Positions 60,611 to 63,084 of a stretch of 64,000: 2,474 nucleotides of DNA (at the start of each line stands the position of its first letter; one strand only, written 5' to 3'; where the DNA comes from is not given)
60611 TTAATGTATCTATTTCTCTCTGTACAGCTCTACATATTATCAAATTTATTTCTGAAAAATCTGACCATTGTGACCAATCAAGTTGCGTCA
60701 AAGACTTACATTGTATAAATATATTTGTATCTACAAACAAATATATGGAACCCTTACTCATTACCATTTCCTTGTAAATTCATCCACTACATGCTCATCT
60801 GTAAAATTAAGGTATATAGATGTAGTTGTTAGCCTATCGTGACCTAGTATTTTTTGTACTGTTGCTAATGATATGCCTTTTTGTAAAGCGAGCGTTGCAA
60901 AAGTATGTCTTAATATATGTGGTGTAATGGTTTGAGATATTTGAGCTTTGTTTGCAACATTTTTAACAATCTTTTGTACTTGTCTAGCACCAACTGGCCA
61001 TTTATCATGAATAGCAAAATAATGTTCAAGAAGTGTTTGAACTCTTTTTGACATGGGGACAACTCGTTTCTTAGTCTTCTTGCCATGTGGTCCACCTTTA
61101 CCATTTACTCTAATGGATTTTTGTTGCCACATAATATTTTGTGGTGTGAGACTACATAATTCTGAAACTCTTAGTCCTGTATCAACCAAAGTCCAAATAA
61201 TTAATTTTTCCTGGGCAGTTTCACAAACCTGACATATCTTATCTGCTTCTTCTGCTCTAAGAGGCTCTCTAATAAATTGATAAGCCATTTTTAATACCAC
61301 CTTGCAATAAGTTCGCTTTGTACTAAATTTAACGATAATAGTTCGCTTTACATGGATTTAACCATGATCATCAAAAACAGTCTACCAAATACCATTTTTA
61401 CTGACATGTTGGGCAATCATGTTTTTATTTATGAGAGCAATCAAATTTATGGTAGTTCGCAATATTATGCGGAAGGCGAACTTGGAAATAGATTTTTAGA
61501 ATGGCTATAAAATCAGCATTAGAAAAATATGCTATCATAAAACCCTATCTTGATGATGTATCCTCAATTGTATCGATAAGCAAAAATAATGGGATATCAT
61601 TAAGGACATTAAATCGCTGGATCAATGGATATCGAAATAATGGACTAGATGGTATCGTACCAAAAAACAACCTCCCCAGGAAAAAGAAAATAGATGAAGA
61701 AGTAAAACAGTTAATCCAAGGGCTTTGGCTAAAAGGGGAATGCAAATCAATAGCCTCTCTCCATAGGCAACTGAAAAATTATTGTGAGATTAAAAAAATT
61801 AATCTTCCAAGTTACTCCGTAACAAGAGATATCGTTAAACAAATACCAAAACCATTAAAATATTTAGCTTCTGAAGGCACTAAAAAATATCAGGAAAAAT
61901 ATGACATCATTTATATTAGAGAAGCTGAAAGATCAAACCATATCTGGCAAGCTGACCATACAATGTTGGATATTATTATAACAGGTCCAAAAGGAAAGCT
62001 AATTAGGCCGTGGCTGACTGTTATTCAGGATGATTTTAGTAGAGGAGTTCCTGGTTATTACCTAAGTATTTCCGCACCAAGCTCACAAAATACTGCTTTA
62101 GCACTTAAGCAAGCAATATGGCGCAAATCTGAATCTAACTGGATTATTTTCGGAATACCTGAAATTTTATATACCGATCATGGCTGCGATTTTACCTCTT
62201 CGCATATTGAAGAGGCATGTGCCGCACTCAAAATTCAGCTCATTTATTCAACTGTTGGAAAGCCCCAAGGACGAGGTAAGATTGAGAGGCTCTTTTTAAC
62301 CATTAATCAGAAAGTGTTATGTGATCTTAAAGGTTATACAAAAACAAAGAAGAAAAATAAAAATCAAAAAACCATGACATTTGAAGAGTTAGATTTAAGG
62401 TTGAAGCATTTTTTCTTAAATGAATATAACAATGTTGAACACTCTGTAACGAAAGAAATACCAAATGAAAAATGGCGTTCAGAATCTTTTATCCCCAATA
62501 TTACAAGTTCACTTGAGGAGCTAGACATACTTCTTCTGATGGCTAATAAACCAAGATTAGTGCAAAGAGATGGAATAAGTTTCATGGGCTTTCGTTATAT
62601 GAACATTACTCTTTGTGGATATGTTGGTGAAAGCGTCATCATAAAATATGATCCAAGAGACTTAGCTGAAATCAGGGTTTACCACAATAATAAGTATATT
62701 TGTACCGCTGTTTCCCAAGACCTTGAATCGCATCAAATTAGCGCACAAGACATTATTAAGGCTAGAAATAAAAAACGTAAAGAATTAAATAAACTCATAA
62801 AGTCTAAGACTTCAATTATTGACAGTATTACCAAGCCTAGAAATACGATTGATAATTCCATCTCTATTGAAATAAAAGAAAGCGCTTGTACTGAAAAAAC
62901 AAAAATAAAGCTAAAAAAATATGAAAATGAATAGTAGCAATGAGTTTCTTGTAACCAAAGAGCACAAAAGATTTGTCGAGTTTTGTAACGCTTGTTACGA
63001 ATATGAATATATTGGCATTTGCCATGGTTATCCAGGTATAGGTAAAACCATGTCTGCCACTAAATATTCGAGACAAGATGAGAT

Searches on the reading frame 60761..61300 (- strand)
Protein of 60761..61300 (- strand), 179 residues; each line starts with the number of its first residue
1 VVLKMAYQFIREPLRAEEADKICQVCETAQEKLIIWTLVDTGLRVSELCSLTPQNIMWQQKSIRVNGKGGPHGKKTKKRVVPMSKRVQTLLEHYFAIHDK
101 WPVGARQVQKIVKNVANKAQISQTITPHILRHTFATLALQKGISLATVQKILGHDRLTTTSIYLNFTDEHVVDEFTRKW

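Call 15: search_protein_families(library=pfam, proteins=[window:60761-61300:-], max_evalue=0.001)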
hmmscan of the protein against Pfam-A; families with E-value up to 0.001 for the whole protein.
window:60761-61300:- (179 aa): 1 family
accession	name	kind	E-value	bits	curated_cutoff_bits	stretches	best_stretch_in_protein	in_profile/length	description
PF00589.27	Phage_integrase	-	2.5e-33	115.7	27.1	1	14-169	3-171/172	Phage integrase family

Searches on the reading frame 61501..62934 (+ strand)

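Call 15: search_protein_families(library=pfam, proteins=[window:61501-62934:+], max_evalue=0.001)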
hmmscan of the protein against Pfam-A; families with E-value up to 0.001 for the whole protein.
window:61501-62934:+ (477 aa): 7 families
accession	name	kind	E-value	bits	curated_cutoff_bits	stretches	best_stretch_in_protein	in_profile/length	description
PF09299.17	Mu-transpos_C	-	1.1e-20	73.8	21.7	1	344-402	2-61/61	Mu transposase, C-terminal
PF00665.32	rve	-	3.1e-11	43.9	32.6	1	143-255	2-102/102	Integrase core domain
PF13518.12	HTH_28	-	2e-08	34.6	25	1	8-62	1-51/52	Helix-turn-helix domain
PF13551.12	HTH_29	-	6e-08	33.1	28.1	1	14-70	6-64/64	Winged helix-turn helix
PF13565.12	HTH_32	-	3.4e-06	28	33.7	1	36-94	1-60/73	Homeodomain-like domain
PF13384.12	HTH_23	-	5e-05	23.4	24.6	1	8-52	6-49/50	Homeodomain-like domain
PF13011.12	LZ_Tnp_IS481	-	0.00094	19.9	22.2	0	25-61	30-66/85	leucine-zipper of insertion element IS481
